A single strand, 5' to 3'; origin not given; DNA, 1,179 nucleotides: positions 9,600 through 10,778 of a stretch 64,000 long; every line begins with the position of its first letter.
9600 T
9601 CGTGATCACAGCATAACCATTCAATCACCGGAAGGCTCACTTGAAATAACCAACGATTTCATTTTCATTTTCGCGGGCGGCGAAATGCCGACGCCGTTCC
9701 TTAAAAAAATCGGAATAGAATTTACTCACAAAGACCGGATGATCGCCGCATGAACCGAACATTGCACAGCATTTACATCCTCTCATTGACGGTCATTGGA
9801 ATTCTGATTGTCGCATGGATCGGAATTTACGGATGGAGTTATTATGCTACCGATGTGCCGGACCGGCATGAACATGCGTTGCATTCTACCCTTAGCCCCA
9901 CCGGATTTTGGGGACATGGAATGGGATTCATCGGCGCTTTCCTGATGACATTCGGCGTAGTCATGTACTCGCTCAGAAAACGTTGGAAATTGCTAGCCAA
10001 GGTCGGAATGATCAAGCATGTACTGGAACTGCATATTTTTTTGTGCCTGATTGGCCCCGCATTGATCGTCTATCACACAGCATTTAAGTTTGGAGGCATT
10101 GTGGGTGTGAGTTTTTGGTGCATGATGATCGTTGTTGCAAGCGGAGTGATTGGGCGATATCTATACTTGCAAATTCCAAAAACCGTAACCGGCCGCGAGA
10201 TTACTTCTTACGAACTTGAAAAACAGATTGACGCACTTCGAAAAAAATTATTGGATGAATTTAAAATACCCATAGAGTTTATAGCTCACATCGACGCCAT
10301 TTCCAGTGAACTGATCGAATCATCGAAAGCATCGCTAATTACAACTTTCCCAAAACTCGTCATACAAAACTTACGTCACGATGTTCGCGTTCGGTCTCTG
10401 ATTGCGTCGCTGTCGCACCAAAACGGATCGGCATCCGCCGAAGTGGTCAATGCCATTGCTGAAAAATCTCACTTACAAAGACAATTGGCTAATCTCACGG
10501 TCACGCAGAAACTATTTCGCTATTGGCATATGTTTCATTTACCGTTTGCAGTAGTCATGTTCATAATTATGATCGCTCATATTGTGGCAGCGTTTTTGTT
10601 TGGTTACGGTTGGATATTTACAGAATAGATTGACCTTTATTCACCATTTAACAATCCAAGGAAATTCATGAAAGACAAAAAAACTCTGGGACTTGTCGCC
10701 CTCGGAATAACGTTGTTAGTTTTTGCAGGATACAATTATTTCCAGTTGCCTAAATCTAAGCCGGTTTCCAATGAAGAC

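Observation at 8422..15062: Six-gene operon joining a cytoplasm-facing FeS-flavoprotein and a putative di-heme-b membrane protein to 29 c-type hemes and an outer-membrane barrel: candidate trans-envelope electron conduit of unusual design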

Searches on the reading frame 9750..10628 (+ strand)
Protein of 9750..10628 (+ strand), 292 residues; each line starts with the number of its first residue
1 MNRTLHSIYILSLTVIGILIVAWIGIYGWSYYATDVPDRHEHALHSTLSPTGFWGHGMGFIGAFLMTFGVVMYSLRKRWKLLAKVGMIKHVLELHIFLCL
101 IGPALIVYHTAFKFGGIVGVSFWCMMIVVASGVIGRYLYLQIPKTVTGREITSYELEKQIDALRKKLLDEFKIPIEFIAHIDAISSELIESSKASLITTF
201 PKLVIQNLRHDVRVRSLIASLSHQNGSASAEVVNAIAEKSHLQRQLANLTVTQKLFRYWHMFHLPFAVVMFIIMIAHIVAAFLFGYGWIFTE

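Call 3: search_protein_families(library=pfam, proteins=[window:9750-10628:+], max_evalue=0.1)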
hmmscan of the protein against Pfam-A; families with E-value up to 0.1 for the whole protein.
window:9750-10628:+ (292 aa): 0 families

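Call 4: search_protein_families(library=ncbifam, proteins=[window:9750-10628:+], max_evalue=0.1)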
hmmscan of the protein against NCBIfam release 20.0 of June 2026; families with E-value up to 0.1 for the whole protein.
window:9750-10628:+ (292 aa): 3 families
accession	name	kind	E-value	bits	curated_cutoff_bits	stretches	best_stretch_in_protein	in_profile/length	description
TIGR01799.1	CM_T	equivalog_domain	0.0099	16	95.9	0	74-97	18-41/83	chorismate mutase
TIGR02247.1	HAD-1A3-hyp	subfamily_domain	0.048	13.4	125.4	1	151-238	20-105/211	epoxide hydrolase N-terminal domain-like phosphatase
NF005452.0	PRK07045.1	equivalog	0.078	11.9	397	0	191-243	218-270/388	putative monooxygenase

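Call 6: find_homologous_proteins(query=window:9750-10625:+)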
Query window:9750-10625:+ (292 aa): 675 proteins with E <= 0.001 among 3014 candidates; the best 120 are listed.
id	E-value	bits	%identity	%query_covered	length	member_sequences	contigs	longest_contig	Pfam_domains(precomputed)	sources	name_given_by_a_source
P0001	2.4e-189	646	100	100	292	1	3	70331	-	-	-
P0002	7.3e-166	569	85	100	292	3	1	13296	-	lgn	-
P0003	2.4e-163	560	84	100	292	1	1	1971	-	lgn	-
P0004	5.0e-135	467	70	98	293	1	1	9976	-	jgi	-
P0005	4.0e-128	445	67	100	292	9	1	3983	-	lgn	-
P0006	1.8e-127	443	66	100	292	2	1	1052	-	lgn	-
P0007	8.1e-126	437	66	99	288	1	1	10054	-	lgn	-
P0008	1.1e-124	433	66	99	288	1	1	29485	-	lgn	-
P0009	3.3e-121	422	65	100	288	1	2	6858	-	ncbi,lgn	-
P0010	1.3e-120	420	65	96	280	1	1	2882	-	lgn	-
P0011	8.2e-118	411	61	100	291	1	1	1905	-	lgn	-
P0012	1.3e-116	407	62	100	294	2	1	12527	-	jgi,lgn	jgi:hypothetical protein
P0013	1.7e-112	393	60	100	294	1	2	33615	-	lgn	-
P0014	4.3e-112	392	56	100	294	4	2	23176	-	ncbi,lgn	-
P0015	1.9e-106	374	58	99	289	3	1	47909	-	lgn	-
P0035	2.4e-86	308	50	100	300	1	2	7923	-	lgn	-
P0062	1.4e-69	253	47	95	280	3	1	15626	-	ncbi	ncbi:MAG: hypothetical protein AAB071_03010 [Bacteroidota bacterium]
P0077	3.3e-68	248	43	99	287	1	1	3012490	-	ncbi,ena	-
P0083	4.9e-68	248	43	98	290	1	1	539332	-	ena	-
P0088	8.6e-68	247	40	99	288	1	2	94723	-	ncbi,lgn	-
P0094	1.3e-67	246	41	99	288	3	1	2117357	-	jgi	jgi:hypothetical protein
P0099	3.0e-67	245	41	98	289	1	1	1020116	-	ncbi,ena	-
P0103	4.4e-67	244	43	99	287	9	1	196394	-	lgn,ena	-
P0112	1.6e-66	243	41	99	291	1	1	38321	-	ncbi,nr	ncbi:MAG: hypothetical protein HOP11_12435 [Saprospiraceae bacterium]|nr:hypothetical protein [Sapro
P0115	2.4e-66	242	42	99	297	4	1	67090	-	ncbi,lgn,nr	ncbi:MAG: hypothetical protein FJ218_01110 [Ignavibacteria bacterium]|nr:hypothetical protein [Ignav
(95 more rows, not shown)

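Call 7: search_protein_families(library=pfam, proteins=[window:9750-10625:+], max_evalue=10)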
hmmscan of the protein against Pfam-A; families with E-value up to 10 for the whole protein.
window:9750-10625:+ (292 aa): 3 families
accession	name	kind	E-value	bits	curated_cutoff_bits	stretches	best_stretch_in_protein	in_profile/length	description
PF22382.1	EndoS_helical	-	0.13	12.5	26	1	143-173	7-33/64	Endo-beta-N-acetylglucosaminidase, helical bundle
PF16311.10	TMEM100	-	0.14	12.2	34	1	226-284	24-78/133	Transmembrane protein 100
PF08312.17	cwf21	-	0.26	11.8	23.2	1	152-170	26-44/44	cwf21 domain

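Call 9: find_related_loci(query=A1, collection=genome_contigs, flank=10000)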
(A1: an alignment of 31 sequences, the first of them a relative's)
Query A1 (292 aa) in genome_contigs; peptide patterns used: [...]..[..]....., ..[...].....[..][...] (x = any residue, [..] = any of these).
600 stretches matched a pattern (row limit reached: there are more); 589 encode a relative of the query (tblastn E <= 1e-3); the best 80 are kept; 80 distinct loci.
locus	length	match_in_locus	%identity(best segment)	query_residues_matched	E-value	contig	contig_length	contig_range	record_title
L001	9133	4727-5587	58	1-292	6e-112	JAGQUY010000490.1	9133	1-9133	MAG: Bacteroidetes bacterium isolate HKST-UBA01 2012-05-30_1_(paired)_contig_635378, whole genome shotgun sequence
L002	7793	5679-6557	57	1-292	7e-104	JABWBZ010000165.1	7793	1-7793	MAG: bacterium isolate MAG_43 scaffold_11544, whole genome shotgun sequence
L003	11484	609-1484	52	1-290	1e-101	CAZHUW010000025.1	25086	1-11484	MAG TPA_asm: uncultured Bacteroidota bacterium isolate SRP292972_co2_230 genome assembly, contig: NODE_1797_length_25086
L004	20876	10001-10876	51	1-290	1e-98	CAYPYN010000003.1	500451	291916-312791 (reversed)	MAG TPA_asm: uncultured Bacteroidota bacterium isolate binchicken_co130_117 genome assembly, contig: NODE_10_length_5004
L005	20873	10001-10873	42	1-290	2e-75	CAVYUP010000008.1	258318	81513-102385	MAG: uncultured Bacteroidetes bacterium isolate MFD01721.bin.1.11 genome assembly, contig: contig_62632, whole genome sh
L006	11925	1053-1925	40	1-290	7e-75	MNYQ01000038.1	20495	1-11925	MAG: Ignavibacteria bacterium CG2_30_36_16 cg2_3.0_scaffold_1981_c, whole genome shotgun sequence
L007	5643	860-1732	42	1-290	1e-74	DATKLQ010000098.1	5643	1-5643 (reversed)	MAG TPA_asm: Ignavibacteriaceae bacterium isolate SMAG_U14689 k141_1936095, whole genome shotgun sequence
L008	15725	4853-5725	42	1-290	2e-74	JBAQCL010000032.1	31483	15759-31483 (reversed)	MAG: Ignavibacteriaceae bacterium isolate MFD12018_ilm_asm_bin31 k127_146101, whole genome shotgun sequence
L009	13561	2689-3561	41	1-290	3e-74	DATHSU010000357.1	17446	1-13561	MAG TPA_asm: Ignavibacteriaceae bacterium isolate SMAG_U16059 k141_477117, whole genome shotgun sequence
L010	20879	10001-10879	40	1-292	5e-74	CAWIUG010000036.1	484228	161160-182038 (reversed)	MAG: uncultured Bacteroidetes bacterium isolate MFD01721.bin.1.137 genome assembly, contig: contig_3958, whole genome sh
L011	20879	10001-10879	45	1-292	6e-74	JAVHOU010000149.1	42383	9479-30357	MAG: Ignavibacteriaceae bacterium isolate WB02no9_33_13 NODE_403_length_42383_cov_7.519373, whole genome shotgun sequenc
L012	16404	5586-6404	40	1-290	8e-74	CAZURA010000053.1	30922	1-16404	MAG TPA_asm: uncultured Bacteroides sp. isolate SRP077602_co5_373 genome assembly, contig: NODE_7256_length_30922_cov_6.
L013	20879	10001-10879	41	1-292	7e-74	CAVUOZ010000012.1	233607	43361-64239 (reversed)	MAG: uncultured Ignavibacteria bacterium isolate MFD05942.bin.1.56 genome assembly, contig: contig_73628, whole genome s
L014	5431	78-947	43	1-290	8e-74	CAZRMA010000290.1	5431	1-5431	MAG TPA_asm: uncultured Ignavibacteriaceae bacterium isolate SRP214966_co3_129 genome assembly, contig: NODE_29715_lengt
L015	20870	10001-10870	43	1-290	8e-74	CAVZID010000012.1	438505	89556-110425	MAG: uncultured Bacteroidetes bacterium isolate MFD02416.bin.2.172 genome assembly, contig: contig_12668, whole genome s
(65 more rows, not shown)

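Call 25: predict_structure(alignment_id=A1)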
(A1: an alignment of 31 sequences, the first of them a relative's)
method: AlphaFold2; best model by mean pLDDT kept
length: 292 residues; sequences in the alignment: 31
mean_pLDDT: 81.1   pTM: 0.67
mean pLDDT of the five models: 81.1, 80.1, 80.0, 75.0, 73.0
residues with pLDDT >= 90: 28; 70-90: 230; 50-70: 33; < 50: 1
segments of 3 or more residues with pLDDT < 50: none
pLDDT, mean of each block of 10 residues (from residue 1): 76 79 82 85 85 82 87 83 76 84 76 58 78 84 75 90 92 88 74 72 87 88 72 90 88 88 86 80 71 59
secondary structure, 60 per line:
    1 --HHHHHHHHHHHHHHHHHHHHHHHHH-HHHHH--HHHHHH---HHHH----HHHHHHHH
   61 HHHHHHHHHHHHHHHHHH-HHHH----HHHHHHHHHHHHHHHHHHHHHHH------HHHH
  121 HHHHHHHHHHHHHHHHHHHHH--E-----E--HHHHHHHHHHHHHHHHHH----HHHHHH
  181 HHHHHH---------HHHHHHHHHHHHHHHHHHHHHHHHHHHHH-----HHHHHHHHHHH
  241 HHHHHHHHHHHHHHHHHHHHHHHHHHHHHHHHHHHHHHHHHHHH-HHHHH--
elements in order: H3-27 H29-33 H36-41 H45-48 H53-78 H80-83 H88-110 H117-141 H153-170 H175-186 H196-224 H230-284 H286-290

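Call 29: fold_search(model_id=the predicted structure, library=pdb)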
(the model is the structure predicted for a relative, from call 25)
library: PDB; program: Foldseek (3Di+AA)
matches with E <= 10: 146; with E <= 0.001: 0
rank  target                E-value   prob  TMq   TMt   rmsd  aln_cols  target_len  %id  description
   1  7f0j_B                5.7e-01  0.23  0.21  0.17  21.1       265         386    9  CryoEM structure of human Kv4.2 (released 2021-10-13)
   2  9cla_A                7.4e-01  0.25  0.22  0.19  19.9       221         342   12  Human Kv1.3 mutant-H451V (released 2026-01-28)
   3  2yfb_B                8.1e-01  0.25  0.23  0.26  16.2       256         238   13  X-ray structure of McpS ligand binding domain in complex with succinate (released 2012-04-18)
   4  7ssv_A                8.1e-01  0.23  0.22  0.19  20.4       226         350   12  Structure of human Kv1.3 with Fab-ShK fusion (released 2022-06-29)
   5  2yfa_A                9.7e-01  0.23  0.22  0.26  16.5       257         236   12  X-ray structure of McpS ligand binding domain in complex with malate (released 2012-04-18)
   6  7e87_B                1.0e+00  0.18  0.22  0.17  20.8       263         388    8  CryoEM structure of the human Kv4.2-DPP6S complex, transmembrane and intracellular region (released 2021-10-13)
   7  7e84_A                1.1e+00  0.16  0.22  0.15  20.8       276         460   10  CryoEM structure of human Kv4.2-KChIP1 complex (released 2021-10-13)
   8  6bpp_B                1.3e+00  0.07  0.13  0.09  24.1       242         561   11  E. coli MsbA in complex with LPS and inhibitor G092 (released 2018-05-02)
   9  9ei0_A                1.5e+00  0.14  0.21  0.17  20.8       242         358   12  Human Kv1.3 mutant - G427H with A0194009G09 nanobodies (released 2025-12-03)
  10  6ebm_B                1.5e+00  0.12  0.19  0.19  20.2       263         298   10  The voltage-activated Kv1.2-2.1 paddle chimera channel in lipid nanodiscs, transmembrane domain of subunit alpha (released 2018-08-22)
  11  8vp1_B                1.5e+00  0.05  0.12  0.08  23.2       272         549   12  Cryo-EM structure of the ABC transporter PCAT1 cysteine-free core bound with ATP (released 2024-10-30)
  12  7y35_R                1.6e+00  0.16  0.23  0.19  20.6       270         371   12  Cryo-EM structure of the Abaloparatide-bound human PTH1R-Gs complex (released 2023-07-05)
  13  7uk5_A                1.6e+00  0.15  0.23  0.25  20.0       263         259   10  Human Kv4.2-KChIP2 channel complex in an open state, transmembrane region (released 2022-06-29)
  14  2yfa_B                1.8e+00  0.15  0.23  0.26  16.9       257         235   14  X-ray structure of McpS ligand binding domain in complex with malate (released 2012-04-18)
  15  7sip_A                1.8e+00  0.12  0.20  0.25  19.9       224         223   13  Structure of shaker-IR (released 2022-03-30)
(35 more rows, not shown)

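Call 35: search_solved_structures(query=A1, max_evalue=10)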
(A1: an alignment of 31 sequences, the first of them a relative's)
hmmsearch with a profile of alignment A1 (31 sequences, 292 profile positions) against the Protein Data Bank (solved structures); distinct sequences matched with E-value up to 10: 19.
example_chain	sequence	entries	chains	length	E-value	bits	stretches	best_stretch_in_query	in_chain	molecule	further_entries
9vh1_D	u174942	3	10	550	0.059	16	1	136-258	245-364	Retron Ec78 probable ATPase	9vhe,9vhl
9vkz_A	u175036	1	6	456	0.17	14.6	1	136-258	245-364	Retron Ec78 probable ATPase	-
4ytd_A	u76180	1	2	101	1.2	11.8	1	168-253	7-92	Protein bicaudal D homolog 1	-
9nnb_C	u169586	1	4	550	2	11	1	136-255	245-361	Retron I-A effector PtuA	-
9kjx_B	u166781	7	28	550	2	11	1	136-255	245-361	AAA family ATPase | Retron I-A effector PtuA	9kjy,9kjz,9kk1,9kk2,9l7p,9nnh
9u9y_A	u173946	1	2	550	2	11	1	136-255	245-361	AAA family ATPase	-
6egc_A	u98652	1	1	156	2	11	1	152-256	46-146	SC_2L4HC2_23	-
5j0k_A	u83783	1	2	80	2.4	10.8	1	193-256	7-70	designed protein 2L4HC2_23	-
6ofp_A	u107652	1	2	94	2.5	10.7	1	170-253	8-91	Protein bicaudal D homolog 2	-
6fln_A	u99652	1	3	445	2.7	10.6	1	152-238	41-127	E3 ubiquitin/ISG15 ligase TRIM25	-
9nnk_C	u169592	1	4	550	3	10.4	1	136-237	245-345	Retreon I-A effector PtuA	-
9nzg_A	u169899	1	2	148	3.6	10.2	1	144-243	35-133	De novo designed protein, EPIC Q51N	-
9xxw_A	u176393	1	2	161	3.6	10.2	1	147-252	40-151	predicted anti-CRISPR, ACZ01644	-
4cfg_A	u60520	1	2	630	4.2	10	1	152-238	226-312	E3 UBIQUITIN/ISG15 LIGASE TRIM25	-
4ltb_A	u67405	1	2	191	4.5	9.9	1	151-239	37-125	Tripartite motif-containing 25 variant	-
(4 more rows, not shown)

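Call 53: search_protein_representatives(alignment_id=A1)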
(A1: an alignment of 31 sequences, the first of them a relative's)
Query: 31 sequences, 292 profile positions. Proteins with E-value up to 0.001 (for the whole library): 3983; up to 1e-10: 2355; up to 1e-30: 698. The best 150 are listed.
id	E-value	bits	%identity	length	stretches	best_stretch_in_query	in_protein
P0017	3.5e-121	420.6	-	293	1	1-292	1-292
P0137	1.9e-117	408.3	-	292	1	1-292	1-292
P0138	1.5e-114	398.8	-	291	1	1-292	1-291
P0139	1.3e-111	389.2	-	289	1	1-292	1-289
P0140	2.0e-109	381.9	-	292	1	3-292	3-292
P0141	1.5e-99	349.5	-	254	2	17-186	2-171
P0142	8.0e-99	347.2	-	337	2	39-291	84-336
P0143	8.7e-97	340.5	-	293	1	1-292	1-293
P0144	1.5e-92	326.5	-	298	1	1-292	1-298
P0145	1.6e-91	323.2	-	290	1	6-292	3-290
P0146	7.5e-89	314.4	-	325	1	6-292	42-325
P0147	3.7e-87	308.9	-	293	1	3-291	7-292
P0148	1.0e-85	304.1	-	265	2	1-179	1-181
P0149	1.9e-85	303.3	-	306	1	17-291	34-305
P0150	2.8e-85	302.7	-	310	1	6-292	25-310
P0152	2.2e-83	296.5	-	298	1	16-290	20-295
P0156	1.7e-80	287.0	-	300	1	5-289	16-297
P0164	1.0e-77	277.9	-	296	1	7-290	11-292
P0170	6.0e-77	275.4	-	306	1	9-289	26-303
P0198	3.5e-72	259.7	-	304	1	3-288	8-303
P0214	2.9e-68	246.9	-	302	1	11-288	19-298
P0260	2.4e-56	207.8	-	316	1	3-288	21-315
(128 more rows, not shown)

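Call 64: find_encoding_contigs(protein=window:9750-10628:+, flank=1000, max_places=3)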
Protein window:9750-10628:+ (292 aa): 3 contigs read that carry it; 3 places shown.
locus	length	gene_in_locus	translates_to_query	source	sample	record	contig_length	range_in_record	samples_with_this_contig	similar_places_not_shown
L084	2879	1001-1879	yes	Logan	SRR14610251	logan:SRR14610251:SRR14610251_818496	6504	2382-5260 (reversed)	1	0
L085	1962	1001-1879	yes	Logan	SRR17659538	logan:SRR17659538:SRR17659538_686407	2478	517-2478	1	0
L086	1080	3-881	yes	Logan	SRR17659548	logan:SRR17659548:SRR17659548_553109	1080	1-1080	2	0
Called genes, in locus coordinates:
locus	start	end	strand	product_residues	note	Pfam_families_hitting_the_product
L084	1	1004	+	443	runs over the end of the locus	PF13237:Fer4_10, PF14697:Fer4_21, PF12838:Fer4_7, PF00890:FAD_binding_2, PF07992:Pyr_redox_2, PF12831:FAD_oxidored, PF13450:NAD_binding_8, PF13738:Pyr_redox_3, +13 more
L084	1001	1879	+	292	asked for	-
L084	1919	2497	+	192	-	PF23914:TPR_CcmH_CycH, PF13429:TPR_15 (weak), PF12895:ANAPC3 (faint), PF14561:TPR_20 (faint), PF00515:TPR_1 (weak), PF13432:TPR_16, PF14559:TPR_19, PF13432:TPR_16, +10 more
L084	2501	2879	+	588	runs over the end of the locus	PF02085:Cytochrom_CIII (faint), PF14522:Cytochrome_C7 (faint), PF14537:Cytochrom_c3_2 (faint), PF22113:Mtrc-MtrF_II-IV_dom (faint)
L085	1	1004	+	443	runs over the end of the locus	PF13237:Fer4_10, PF14697:Fer4_21, PF12838:Fer4_7, PF00890:FAD_binding_2, PF07992:Pyr_redox_2, PF12831:FAD_oxidored, PF13450:NAD_binding_8, PF13738:Pyr_redox_3, +13 more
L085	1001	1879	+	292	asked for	-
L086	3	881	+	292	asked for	?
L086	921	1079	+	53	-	?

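Call 67: search_protein_families(library=pfam, alignment_id=A1, max_evalue=1)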
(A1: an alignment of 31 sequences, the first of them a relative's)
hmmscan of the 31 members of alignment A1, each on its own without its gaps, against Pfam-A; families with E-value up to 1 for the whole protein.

A. member 1, P0001 (292 aa): 3 families
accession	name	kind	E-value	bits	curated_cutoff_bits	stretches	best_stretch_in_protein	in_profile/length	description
PF22382.1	EndoS_helical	-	0.13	12.5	26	1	143-173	7-33/64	Endo-beta-N-acetylglucosaminidase, helical bundle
PF16311.10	TMEM100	-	0.14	12.2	34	1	226-284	24-78/133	Transmembrane protein 100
PF08312.17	cwf21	-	0.26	11.8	23.2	1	152-170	26-44/44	cwf21 domain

B. families by the number of members that match (of 31 scanned): 30 families (the first 25 are shown)
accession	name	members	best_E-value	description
PF14358.11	DUF4405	8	1.1e-05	Domain of unknown function (DUF4405)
PF01292.26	Ni_hydr_CYTB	5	0.017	Prokaryotic cytochrome b561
PF16038.10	TMIE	5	0.018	TMIE protein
PF16311.10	TMEM100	4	0.1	Transmembrane protein 100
PF00746.26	Gram_pos_anchor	3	0.025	LPXTG cell wall anchor motif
PF04288.19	MukE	3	0.068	MukE-like family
PF22382.1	EndoS_helical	2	0.016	Endo-beta-N-acetylglucosaminidase, helical bundle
PF20460.3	DUF6713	2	0.33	Family of unknown function (DUF6713)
PF06432.16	GPI2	1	0.025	Phosphatidylinositol N-acetylglucosaminyltransferase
PF04001.18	Vhr1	1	0.029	Transcription factor Vhr1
PF01928.26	CYTH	1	0.072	CYTH domain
PF15879.10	MWFE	1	0.079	NADH-ubiquinone oxidoreductase MWFE subunit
PF13984.11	MsyB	1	0.089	MsyB protein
PF08479.16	POTRA_2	1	0.089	POTRA domain, ShlB-type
PF21059.3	BTBD16_C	1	0.089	BTB/POZ domain-containing protein 16, C-terminal domain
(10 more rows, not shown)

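Call 69: search_protein_families(library=pfam, proteins=[P0035, P0099, P0062, P0115, P0077, P0103, P0088, P0094, P0112, P0083], max_evalue=0.1)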
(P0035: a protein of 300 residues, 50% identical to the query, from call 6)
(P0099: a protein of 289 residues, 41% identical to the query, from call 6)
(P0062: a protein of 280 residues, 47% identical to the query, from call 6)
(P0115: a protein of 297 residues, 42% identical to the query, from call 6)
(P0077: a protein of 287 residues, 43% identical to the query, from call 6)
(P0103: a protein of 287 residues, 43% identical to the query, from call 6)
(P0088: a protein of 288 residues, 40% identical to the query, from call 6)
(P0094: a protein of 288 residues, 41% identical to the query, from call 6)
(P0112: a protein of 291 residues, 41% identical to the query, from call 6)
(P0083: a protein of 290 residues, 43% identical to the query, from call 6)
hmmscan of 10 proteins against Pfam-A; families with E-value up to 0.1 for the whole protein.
P0035 (300 aa): 2 families
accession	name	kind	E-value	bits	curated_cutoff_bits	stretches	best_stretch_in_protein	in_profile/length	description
PF01928.26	CYTH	-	0.072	13.3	23.2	1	168-233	76-136/179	CYTH domain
PF13984.11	MsyB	-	0.089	13.5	27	0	188-244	17-73/122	MsyB protein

P0099 (289 aa): 1 family
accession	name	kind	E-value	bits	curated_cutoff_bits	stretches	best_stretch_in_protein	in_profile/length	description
PF01292.26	Ni_hydr_CYTB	-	0.017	15.3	30.1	0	246-286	132-168/179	Prokaryotic cytochrome b561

P0062 (280 aa): 1 family
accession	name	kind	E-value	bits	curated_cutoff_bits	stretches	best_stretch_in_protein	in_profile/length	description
PF01292.26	Ni_hydr_CYTB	-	0.022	15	30.1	0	37-99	101-159/179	Prokaryotic cytochrome b561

P0115 (297 aa): 0 families

P0077 (287 aa): 1 family
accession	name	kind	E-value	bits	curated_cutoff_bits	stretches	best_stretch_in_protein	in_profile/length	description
PF14358.11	DUF4405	-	0.0015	19.5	26.7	0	255-276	42-63/66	Domain of unknown function (DUF4405)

P0103 (287 aa): 4 families
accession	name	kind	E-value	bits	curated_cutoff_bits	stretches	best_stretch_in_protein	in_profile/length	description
PF14358.11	DUF4405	-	1.1e-05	26.3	26.7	0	254-277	41-64/66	Domain of unknown function (DUF4405)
PF16038.10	TMIE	-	0.018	15.3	27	0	248-273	4-29/85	TMIE protein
PF00746.26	Gram_pos_anchor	-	0.025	15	20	1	54-76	20-42/43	LPXTG cell wall anchor motif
PF06432.16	GPI2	-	0.025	14.6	24.4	1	55-126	73-145/270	Phosphatidylinositol N-acetylglucosaminyltransferase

P0088 (288 aa): 1 family
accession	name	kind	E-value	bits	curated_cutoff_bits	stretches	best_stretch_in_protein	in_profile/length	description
PF14358.11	DUF4405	-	0.0013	19.6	26.7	1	255-277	41-63/66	Domain of unknown function (DUF4405)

P0094 (288 aa): 0 families

P0112 (291 aa): 0 families

P0083 (290 aa): 1 family
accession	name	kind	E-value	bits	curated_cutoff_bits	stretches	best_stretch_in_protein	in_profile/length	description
PF14358.11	DUF4405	-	0.04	14.9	26.7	0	258-280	42-64/66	Domain of unknown function (DUF4405)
